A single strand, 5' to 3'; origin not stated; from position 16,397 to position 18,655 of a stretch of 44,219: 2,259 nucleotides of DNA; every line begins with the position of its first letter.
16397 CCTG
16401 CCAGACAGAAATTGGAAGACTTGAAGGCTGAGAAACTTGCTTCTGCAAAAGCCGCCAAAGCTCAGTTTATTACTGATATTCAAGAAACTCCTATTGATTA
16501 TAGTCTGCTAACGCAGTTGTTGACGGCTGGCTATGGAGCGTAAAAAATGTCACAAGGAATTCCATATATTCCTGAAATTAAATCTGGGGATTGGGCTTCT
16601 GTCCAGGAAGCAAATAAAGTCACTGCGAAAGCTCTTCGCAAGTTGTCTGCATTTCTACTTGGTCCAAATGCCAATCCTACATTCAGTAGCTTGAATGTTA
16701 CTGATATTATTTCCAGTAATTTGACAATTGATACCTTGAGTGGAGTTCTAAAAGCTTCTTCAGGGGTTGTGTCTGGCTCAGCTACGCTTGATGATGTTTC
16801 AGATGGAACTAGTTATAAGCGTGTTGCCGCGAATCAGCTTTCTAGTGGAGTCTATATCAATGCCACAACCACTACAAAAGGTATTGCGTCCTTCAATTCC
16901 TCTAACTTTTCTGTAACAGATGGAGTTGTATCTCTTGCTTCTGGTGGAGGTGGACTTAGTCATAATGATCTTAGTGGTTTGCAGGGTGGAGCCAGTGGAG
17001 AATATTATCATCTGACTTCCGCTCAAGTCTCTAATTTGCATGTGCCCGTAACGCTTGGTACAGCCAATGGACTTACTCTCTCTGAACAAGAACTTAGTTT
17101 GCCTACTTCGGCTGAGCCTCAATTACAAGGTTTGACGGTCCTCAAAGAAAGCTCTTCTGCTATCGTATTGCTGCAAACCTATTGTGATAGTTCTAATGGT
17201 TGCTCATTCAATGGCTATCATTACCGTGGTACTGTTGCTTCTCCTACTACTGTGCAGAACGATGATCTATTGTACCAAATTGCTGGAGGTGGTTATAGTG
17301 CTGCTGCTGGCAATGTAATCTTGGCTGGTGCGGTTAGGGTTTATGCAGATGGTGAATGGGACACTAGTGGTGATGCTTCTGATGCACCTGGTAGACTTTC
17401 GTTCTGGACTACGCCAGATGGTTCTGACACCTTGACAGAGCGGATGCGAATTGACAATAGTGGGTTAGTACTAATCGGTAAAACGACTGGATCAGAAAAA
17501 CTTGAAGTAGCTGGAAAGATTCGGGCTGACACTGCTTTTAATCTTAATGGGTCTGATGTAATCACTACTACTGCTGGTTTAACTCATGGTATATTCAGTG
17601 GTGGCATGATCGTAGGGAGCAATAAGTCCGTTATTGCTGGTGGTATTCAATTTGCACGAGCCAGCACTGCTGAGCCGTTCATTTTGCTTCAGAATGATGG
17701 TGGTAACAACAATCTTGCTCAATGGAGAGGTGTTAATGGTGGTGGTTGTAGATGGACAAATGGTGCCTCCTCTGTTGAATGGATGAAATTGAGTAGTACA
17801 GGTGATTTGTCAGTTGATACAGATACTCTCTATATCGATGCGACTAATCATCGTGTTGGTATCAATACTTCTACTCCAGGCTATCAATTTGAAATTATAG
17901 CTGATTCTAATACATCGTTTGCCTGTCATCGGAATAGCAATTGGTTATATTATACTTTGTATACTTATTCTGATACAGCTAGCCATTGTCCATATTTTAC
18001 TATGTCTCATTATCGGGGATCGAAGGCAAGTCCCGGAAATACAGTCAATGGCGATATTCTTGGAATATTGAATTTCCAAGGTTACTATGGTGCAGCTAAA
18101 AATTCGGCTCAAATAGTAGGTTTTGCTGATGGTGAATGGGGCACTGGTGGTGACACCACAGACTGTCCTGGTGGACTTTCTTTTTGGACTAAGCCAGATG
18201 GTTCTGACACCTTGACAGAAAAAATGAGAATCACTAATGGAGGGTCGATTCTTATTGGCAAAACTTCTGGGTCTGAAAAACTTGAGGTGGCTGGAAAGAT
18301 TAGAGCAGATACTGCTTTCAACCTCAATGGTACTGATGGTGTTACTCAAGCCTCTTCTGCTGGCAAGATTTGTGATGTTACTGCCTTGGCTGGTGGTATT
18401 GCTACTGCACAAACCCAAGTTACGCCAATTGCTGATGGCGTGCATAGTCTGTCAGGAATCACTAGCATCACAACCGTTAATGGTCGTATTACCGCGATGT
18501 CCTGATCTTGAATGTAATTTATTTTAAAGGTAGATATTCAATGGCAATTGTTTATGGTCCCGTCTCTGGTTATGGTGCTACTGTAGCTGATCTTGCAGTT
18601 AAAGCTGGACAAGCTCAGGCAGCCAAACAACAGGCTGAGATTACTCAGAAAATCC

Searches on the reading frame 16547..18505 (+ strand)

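Call 74: search_protein_families(library=phrogs, max_evalue=0.001, proteins=[window:16547-18505:+])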
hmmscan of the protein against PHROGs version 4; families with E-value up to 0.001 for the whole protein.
window:16547-18505:+ (652 aa): 3 families
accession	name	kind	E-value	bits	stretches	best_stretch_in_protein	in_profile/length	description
phrog_9942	-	tail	5.9e-20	71.9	2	492-596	584-683/1178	tail fiber protein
phrog_18345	-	tail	1e-16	61.5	2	476-608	695-827/956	tail fiber protein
phrog_5906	-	unknown function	1.5e-09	39.1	1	413-458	19-64/197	-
